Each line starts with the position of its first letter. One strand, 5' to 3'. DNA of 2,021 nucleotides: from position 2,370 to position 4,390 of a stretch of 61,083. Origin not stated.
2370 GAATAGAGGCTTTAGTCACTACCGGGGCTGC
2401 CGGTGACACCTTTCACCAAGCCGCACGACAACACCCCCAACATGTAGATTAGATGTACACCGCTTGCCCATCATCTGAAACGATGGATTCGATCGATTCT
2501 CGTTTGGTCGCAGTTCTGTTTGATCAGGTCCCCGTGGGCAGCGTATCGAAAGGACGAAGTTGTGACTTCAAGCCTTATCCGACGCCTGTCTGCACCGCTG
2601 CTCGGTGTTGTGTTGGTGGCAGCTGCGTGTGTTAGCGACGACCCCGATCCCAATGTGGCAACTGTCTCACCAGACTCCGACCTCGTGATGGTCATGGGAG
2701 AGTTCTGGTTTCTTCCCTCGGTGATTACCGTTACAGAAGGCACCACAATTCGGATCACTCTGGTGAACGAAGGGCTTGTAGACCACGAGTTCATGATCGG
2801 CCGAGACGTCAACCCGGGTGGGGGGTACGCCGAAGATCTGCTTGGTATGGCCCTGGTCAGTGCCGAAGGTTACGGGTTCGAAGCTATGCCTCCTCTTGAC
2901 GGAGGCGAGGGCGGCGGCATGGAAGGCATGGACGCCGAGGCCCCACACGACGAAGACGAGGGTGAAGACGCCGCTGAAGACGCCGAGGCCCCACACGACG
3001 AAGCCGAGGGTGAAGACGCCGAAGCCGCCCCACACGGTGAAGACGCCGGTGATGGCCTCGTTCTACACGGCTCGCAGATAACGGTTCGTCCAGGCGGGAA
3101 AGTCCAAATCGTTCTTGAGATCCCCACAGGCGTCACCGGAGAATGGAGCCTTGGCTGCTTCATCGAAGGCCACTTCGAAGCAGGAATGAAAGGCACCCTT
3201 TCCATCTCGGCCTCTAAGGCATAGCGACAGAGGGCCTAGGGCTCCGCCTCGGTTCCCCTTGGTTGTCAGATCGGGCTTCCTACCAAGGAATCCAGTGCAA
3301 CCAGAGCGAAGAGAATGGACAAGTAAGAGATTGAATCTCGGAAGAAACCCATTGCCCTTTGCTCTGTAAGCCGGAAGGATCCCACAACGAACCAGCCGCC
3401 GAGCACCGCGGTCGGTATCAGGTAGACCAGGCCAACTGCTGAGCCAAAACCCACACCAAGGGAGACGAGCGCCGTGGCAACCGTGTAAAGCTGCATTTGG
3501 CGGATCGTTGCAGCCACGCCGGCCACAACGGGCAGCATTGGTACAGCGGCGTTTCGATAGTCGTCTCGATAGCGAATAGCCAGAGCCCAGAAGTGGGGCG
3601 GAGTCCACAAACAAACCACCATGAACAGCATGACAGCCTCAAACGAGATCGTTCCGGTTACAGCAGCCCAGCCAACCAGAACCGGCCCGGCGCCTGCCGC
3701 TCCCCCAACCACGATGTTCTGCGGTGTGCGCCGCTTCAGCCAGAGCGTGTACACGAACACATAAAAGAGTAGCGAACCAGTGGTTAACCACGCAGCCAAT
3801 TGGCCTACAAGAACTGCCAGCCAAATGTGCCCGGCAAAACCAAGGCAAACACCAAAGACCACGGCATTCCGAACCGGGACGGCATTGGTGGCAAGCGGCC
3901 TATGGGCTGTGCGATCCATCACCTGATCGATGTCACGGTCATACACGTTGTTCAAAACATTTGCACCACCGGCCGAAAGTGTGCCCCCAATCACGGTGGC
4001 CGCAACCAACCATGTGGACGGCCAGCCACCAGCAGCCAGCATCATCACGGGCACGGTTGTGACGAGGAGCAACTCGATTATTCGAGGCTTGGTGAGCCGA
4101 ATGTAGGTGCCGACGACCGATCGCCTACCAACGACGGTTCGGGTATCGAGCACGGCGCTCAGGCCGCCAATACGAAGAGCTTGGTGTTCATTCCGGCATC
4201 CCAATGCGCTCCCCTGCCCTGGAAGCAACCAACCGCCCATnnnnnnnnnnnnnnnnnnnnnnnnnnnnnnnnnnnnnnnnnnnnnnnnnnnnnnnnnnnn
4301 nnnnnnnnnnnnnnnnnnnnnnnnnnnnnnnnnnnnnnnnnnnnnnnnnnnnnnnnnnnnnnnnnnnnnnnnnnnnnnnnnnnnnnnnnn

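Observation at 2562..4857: Two paralogous type-1-copper cupredoxin lipoproteins with contrasting ligand-rich inserts bracket ctaB in the aa3 oxidase locus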

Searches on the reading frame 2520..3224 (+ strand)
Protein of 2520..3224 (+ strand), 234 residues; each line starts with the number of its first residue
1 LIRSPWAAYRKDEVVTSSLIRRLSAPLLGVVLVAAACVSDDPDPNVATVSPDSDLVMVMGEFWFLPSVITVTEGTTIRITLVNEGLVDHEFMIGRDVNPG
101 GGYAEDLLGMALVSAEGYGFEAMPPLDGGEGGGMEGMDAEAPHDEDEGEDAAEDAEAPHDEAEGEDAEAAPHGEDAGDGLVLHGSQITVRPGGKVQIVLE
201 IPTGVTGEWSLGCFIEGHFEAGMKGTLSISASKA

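Call 3: search_protein_families(library=pfam, proteins=[window:2520-3224:+], max_evalue=0.1)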
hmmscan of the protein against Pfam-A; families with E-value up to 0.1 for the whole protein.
window:2520-3224:+ (234 aa): 2 families
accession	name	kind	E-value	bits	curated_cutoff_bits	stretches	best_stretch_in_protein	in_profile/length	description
PF07731.20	Cu-oxidase_2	-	0.012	15.8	20.4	0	187-228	93-132/137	Multicopper oxidase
PF13473.12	Cupredoxin_1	-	0.013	15.9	27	1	56-93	24-61/104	Cupredoxin-like domain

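Call 4: search_protein_families(library=ncbifam, proteins=[window:2520-3224:+], max_evalue=0.1)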
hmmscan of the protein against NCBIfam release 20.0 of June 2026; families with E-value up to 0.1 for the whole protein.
window:2520-3224:+ (234 aa): 2 families
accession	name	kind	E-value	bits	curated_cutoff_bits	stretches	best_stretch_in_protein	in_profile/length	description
NF051440.1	CuResCopIPSEAE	equivalog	2.9e-10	40.2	280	2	55-95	43-83/180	copper-resistant cuproprotein CopI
NF047895.1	CuResCopI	equivalog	0.00087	19.1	200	0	184-226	133-173/176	copper-resistant cuproprotein CopI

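Call 8: search_solved_structures(query=window:2562-3224:+, max_evalue=10, show_alignments=3)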
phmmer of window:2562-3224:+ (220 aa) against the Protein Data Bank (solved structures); distinct sequences matched with E-value up to 10: 6.
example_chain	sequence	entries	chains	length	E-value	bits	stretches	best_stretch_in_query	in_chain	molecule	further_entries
7z3b_A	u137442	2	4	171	0.028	17.2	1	177-216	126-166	AcoP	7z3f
7z3i_A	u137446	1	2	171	0.18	14.5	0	177-216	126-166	AcoP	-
2bz7_A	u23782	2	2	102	0.47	13.1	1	45-90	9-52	PLASTOCYANIN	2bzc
1kdi_A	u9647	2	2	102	0.5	13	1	45-90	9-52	PLASTOCYANIN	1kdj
1ov8_A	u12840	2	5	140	0.91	12.2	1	189-216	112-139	Auracyanin B | PROTEIN (AURACYANIN)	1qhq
3ouw_B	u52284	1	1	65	2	11.1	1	108-154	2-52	Lymphoid enhancer-binding factor 1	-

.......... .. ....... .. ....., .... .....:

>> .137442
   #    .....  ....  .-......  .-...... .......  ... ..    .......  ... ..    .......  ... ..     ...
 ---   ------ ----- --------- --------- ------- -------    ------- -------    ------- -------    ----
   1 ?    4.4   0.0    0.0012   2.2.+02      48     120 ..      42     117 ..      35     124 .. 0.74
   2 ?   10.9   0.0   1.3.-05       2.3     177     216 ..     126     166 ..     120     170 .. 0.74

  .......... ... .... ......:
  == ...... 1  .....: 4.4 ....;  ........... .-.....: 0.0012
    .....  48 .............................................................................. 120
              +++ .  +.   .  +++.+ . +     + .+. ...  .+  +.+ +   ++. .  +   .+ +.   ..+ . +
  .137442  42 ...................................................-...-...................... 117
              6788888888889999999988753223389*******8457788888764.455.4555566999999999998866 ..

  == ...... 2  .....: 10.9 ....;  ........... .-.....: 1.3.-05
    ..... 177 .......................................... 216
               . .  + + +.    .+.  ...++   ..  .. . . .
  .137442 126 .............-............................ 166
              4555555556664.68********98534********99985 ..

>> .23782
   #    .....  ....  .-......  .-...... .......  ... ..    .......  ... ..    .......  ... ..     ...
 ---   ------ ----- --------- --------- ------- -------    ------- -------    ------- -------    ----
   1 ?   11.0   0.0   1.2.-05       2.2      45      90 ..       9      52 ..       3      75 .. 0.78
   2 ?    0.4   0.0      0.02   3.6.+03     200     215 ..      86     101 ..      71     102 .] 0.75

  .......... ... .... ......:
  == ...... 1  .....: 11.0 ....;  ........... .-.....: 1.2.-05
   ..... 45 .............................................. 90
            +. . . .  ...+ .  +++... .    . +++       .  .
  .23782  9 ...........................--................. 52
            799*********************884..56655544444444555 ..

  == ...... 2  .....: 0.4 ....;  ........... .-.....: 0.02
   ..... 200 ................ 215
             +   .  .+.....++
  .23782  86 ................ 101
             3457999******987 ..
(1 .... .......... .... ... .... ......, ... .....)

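Call 10: find_homologous_proteins(query=window:2562-3224:+)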
Query window:2562-3224:+ (220 aa): 3 proteins with E <= 0.001 among 876 candidates.
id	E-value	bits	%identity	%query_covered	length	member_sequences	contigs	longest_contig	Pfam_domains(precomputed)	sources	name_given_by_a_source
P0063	5.6e-139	479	100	100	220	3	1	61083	-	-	-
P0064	3.2e-50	189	46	89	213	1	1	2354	-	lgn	-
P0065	5.5e-4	38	27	98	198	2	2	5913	-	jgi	jgi:uncharacterized cupredoxin-like copper-binding protein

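Call 42: find_encoding_contigs(protein=P0065, flank=6000, max_places=3)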
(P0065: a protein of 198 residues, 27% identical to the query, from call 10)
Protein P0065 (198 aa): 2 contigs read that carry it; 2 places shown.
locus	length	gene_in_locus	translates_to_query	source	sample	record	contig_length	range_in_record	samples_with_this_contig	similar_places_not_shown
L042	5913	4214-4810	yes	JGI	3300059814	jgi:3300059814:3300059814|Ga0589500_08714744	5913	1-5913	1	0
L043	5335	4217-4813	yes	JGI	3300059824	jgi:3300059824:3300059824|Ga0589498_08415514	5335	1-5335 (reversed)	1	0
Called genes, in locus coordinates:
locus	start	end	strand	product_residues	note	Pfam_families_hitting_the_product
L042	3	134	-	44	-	?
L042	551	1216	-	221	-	-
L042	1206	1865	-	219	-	PF11303:DUF3105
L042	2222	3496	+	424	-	PF02518:HATPase_c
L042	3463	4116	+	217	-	PF00072:Response_reg, PF00196:GerE, PF08281:Sigma70_r4_2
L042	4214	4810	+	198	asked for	-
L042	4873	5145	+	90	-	PF09851:SHOCT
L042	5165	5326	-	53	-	-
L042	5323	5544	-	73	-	-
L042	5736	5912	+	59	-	?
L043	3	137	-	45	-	?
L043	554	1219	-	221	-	-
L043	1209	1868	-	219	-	PF11303:DUF3105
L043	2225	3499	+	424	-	PF02518:HATPase_c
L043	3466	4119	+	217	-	PF00072:Response_reg, PF00196:GerE, PF08281:Sigma70_r4_2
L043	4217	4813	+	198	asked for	-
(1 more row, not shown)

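Call 43: find_encoding_contigs(protein=P0064, flank=6000, max_places=3)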
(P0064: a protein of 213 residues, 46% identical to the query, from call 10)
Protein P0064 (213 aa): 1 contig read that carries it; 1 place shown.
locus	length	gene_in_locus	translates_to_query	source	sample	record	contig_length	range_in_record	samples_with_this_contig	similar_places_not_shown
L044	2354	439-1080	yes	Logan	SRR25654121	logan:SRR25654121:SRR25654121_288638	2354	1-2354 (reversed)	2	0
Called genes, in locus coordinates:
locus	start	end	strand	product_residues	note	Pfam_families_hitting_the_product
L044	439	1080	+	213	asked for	-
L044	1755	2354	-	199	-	?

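Call 78: predict_structure(alignment_id=A4)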
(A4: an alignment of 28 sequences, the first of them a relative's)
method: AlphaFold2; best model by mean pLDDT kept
length: 220 residues; sequences in the alignment: 28
mean_pLDDT: 80.8   pTM: 0.67
mean pLDDT of the five models: 80.8, 79.7, 78.9, 78.9, 78.5
residues with pLDDT >= 90: 126; 70-90: 26; 50-70: 37; < 50: 31
segments of 3 or more residues with pLDDT < 50: 115-123, 125-128, 149-151, 157-163
pLDDT, mean of each block of 10 residues (from residue 1): 59 76 80 96 97 98 98 98 92 96 94 51 48 51 51 49 60 98 98 97 95 95
secondary structure, 60 per line:
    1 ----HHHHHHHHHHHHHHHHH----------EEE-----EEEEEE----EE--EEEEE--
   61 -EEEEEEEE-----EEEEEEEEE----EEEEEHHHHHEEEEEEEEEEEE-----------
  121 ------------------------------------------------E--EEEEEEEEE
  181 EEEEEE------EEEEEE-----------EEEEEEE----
elements in order: H5-21 E32-34 E40-45 E54-58 E62-69 E75-83 E88-92 H93-97 E98-109 E172-186 E193-198 E210-216

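Call 84: fold_search(model_id=the predicted structure, library=pdb)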
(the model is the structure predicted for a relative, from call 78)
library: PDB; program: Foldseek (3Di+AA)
matches with E <= 10: 1555; with E <= 0.001: 203
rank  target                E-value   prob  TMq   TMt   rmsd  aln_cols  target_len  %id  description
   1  7z3b_B                9.2e-10  1.00  0.46  0.76   6.5       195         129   15  Crystal structure of the cupredoxin AcoP from Acidithiobacillus ferrooxidans, reduced form (released 2023-09-13)
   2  7z3f_B                3.2e-09  1.00  0.46  0.79   6.6       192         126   15  Crystal structure of the cupredoxin AcoP from Acidithiobacillus ferrooxidans, oxidized form (released 2023-09-13)
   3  7z3b_A                5.4e-09  1.00  0.44  0.69   7.0       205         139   15  Crystal structure of the cupredoxin AcoP from Acidithiobacillus ferrooxidans, reduced form (released 2023-09-13)
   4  7z3g_B                8.2e-09  1.00  0.47  0.78   6.0       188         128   14  Crystal structure of the cupredoxin AcoP from Acidithiobacillus ferrooxidans, H166A mutant (released 2023-09-13)
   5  7z3i_B                9.8e-09  1.00  0.47  0.79   5.9       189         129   14  Crystal structure of the cupredoxin AcoP from Acidithiobacillus ferrooxidans, M171A mutant (released 2023-09-13)
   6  7z3g_A                1.1e-08  1.00  0.46  0.72   6.4       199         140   14  Crystal structure of the cupredoxin AcoP from Acidithiobacillus ferrooxidans, H166A mutant (released 2023-09-13)
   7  7z3i_A                2.0e-08  1.00  0.45  0.70   6.8       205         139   15  Crystal structure of the cupredoxin AcoP from Acidithiobacillus ferrooxidans, M171A mutant (released 2023-09-13)
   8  1qhq                  4.2e-06  1.00  0.38  0.57   8.0       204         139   12  AURACYANIN, A BLUE COPPER PROTEIN FROM THE GREEN THERMOPHILIC PHOTOSYNTHETIC BACTERIUM CHLOROFLEXUS AURANTIACUS (released 2001-03-07)
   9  3zx1                  1.4e-05  1.00  0.40  0.19  11.9       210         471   12  Multicopper oxidase from Campylobacter jejuni: a metallo-oxidase (released 2011-12-14)
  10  1a3z                  1.5e-05  1.00  0.40  0.56  11.4       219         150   15  REDUCED RUSTICYANIN AT 1.9 ANGSTROMS (released 1998-07-29)
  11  6kol                  2.2e-05  1.00  0.40  0.67   5.6       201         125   12  Crystal structure of auracyanin from photosynthetic bacterium Roseiflexus castenholzii (released 2020-01-29)
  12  1rcy                  2.3e-05  1.00  0.38  0.53  11.6       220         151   15  RUSTICYANIN (RC) FROM THIOBACILLUS FERROOXIDANS (released 1997-05-15)
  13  3gdc_C                2.5e-05  1.00  0.39  0.30   6.5       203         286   11  Crystal structure of multicopper oxidase (released 2010-03-09)
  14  2cak                  3.3e-05  1.00  0.38  0.52  10.4       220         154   14  1.27Angstrom Structure of Rusticyanin from Thiobacillus ferrooxidans (released 2006-03-08)
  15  6h5y_A                3.5e-05  1.00  0.36  0.18   5.9       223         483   12  PM1 mutant, 7D5 (released 2019-08-14)
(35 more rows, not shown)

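Call 99: find_homologous_proteins(query=A3, max_evalue=1e-10)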
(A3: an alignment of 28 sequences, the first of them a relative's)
Query A3 (28 sequences) (220 aa, profile of the alignment): 165 proteins with E <= 1e-10 among 8000 candidates; the best 120 are listed.
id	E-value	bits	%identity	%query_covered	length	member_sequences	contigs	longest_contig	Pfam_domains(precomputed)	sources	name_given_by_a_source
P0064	2.2e-59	218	46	89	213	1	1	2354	-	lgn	-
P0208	1.8e-57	212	27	95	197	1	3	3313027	PF13473.13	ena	-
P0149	3.4e-57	211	33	79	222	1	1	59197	PF13473.13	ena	-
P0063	4.8e-57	211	100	100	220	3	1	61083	-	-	-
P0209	5.7e-57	211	26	95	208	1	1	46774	PF13473.13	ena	-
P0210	5.9e-57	210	30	79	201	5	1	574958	PF13473.13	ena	-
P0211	7.2e-57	210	29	79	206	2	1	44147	PF13473.13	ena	-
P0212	9.2e-57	210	27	95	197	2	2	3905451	PF13473.13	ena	-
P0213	1.3e-56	209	30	91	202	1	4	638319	PF00127.27,PF13473.13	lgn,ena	-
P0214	1.8e-56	209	29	95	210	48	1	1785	PF13473.13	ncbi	-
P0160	2.1e-56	209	28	79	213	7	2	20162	PF13473.13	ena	-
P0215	3.3e-56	208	26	95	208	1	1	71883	PF13473.13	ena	-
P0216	5.3e-56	207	32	80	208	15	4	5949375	PF13473.13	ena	-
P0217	6.4e-56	207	32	80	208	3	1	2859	PF13473.13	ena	-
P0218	8.9e-56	207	29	98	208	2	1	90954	PF13473.13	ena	-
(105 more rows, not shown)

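Call 100: find_encoding_contigs(protein=P0216, flank=6000, max_places=4)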
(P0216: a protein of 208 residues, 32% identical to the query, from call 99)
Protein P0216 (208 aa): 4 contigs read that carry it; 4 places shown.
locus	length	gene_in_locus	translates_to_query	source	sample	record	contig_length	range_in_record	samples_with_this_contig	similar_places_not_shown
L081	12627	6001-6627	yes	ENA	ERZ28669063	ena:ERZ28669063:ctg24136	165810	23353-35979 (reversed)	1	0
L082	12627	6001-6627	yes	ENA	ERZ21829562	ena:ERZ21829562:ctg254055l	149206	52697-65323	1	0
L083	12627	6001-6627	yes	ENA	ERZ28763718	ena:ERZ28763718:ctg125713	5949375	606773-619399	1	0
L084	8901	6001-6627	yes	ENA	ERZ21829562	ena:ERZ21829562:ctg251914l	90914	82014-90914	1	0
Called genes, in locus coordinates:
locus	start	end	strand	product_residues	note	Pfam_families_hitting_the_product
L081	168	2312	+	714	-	PF13620:CarboxypepD_reg (weak), PF07715:Plug, PF00593:TonB_dep_Rec_b-barrel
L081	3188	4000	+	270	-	-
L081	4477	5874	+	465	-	PF11376:DUF3179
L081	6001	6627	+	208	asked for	PF13473:Cupredoxin_1 (weak)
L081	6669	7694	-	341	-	PF00487:FA_desaturase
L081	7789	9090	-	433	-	PF03712:Cu2_monoox_C (weak)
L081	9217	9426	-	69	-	-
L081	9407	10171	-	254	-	PF01145:Band_7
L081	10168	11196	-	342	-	PF01145:Band_7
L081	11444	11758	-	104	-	-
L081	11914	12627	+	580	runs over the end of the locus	PF00675:Peptidase_M16, PF05193:Peptidase_M16_C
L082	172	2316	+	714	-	PF13620:CarboxypepD_reg (weak), PF07715:Plug, PF00593:TonB_dep_Rec_b-barrel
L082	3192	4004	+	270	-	-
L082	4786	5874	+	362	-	PF11376:DUF3179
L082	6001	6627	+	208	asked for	PF13473:Cupredoxin_1 (weak)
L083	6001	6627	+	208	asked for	PF13473:Cupredoxin_1 (weak)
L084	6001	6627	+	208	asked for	PF13473:Cupredoxin_1 (weak)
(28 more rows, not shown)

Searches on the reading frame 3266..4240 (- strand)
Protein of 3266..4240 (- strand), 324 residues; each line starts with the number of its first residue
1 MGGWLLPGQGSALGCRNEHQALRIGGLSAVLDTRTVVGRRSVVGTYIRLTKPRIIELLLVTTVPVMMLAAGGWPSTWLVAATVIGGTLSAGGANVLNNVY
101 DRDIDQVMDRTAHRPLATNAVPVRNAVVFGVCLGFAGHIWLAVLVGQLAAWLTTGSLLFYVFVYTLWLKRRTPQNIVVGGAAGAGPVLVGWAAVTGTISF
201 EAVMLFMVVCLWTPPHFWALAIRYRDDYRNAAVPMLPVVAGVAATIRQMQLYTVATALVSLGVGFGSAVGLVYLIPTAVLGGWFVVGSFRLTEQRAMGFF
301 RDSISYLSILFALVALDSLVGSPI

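Call 3: search_protein_families(library=pfam, proteins=[window:3266-4240:-], max_evalue=0.1)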
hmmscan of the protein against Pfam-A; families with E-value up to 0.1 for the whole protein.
window:3266-4240:- (324 aa): 1 family
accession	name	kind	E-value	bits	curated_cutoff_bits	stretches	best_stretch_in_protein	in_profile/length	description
PF01040.23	UbiA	-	2.9e-63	213.9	34.2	1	58-293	1-233/250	UbiA prenyltransferase family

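Call 4: search_protein_families(library=ncbifam, proteins=[window:3266-4240:-], max_evalue=0.1)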
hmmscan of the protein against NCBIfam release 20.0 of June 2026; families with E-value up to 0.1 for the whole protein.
window:3266-4240:- (324 aa): 21 families
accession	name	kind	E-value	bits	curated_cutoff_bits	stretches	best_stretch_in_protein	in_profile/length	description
NF003349.0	PRK04375.1-2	equivalog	4.8e-113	377.5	246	1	39-321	21-313/318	heme o synthase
TIGR01473.1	cyoE_ctaB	equivalog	1.1e-91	307.5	210.3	1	45-317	2-280/281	heme o synthase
NF003348.0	PRK04375.1-1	equivalog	7.6e-61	206.1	285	1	45-316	5-281/292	heme o synthase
TIGR01474.1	ubiA_proteo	equivalog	9.4e-23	81.1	275.45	1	47-279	8-239/282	4-hydroxybenzoate octaprenyltransferase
NF009524.0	PRK12886.1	equivalog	5.4e-14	52.2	387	1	67-316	32-282/291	prenyltransferase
NF009526.0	PRK12888.1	equivalog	2.8e-13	50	364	1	91-285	66-257/301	4-hydroxybenzoate octaprenyltransferase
TIGR01475.1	ubiA_other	subfamily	5.3e-12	45.8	180.8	1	65-313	24-274/282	UbiA-like polyprenyltransferase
NF009514.0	PRK12873.1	equivalog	1.2e-11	44.5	246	1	47-260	17-233/297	4-hydroxybenzoate polyprenyltransferase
NF009523.0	PRK12884.1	equivalog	2.1e-11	43.5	269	1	46-301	7-256/279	prenyltransferase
NF041586.1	MqnP_DT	exception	9e-11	42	430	1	65-285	22-239/277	menaquinone biosynthesis prenyltransferase MqnP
NF041584.1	MqnP_SCO4491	exception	2.1e-10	40.8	420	1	93-285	56-245/285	menaquinone biosynthesis prenyltransferase MqnP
NF009521.0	PRK12882.1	equivalog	7.4e-10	38.5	296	1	44-293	6-251/280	geranylgeranylglycerol-phosphate geranylgeranyltransferase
NF009515.0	PRK12874.1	equivalog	1e-08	34.9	392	1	86-255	52-222/291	4-hydroxybenzoate polyprenyltransferase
NF041585.1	MqnP_Cj_Hp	exception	3.1e-08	33.5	375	1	70-258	33-218/281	menaquinone biosynthesis prenyltransferase MqnP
NF006088.0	PRK08238.1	equivalog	3.3e-07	29.3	351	1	77-201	227-349/482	UbiA family prenyltransferase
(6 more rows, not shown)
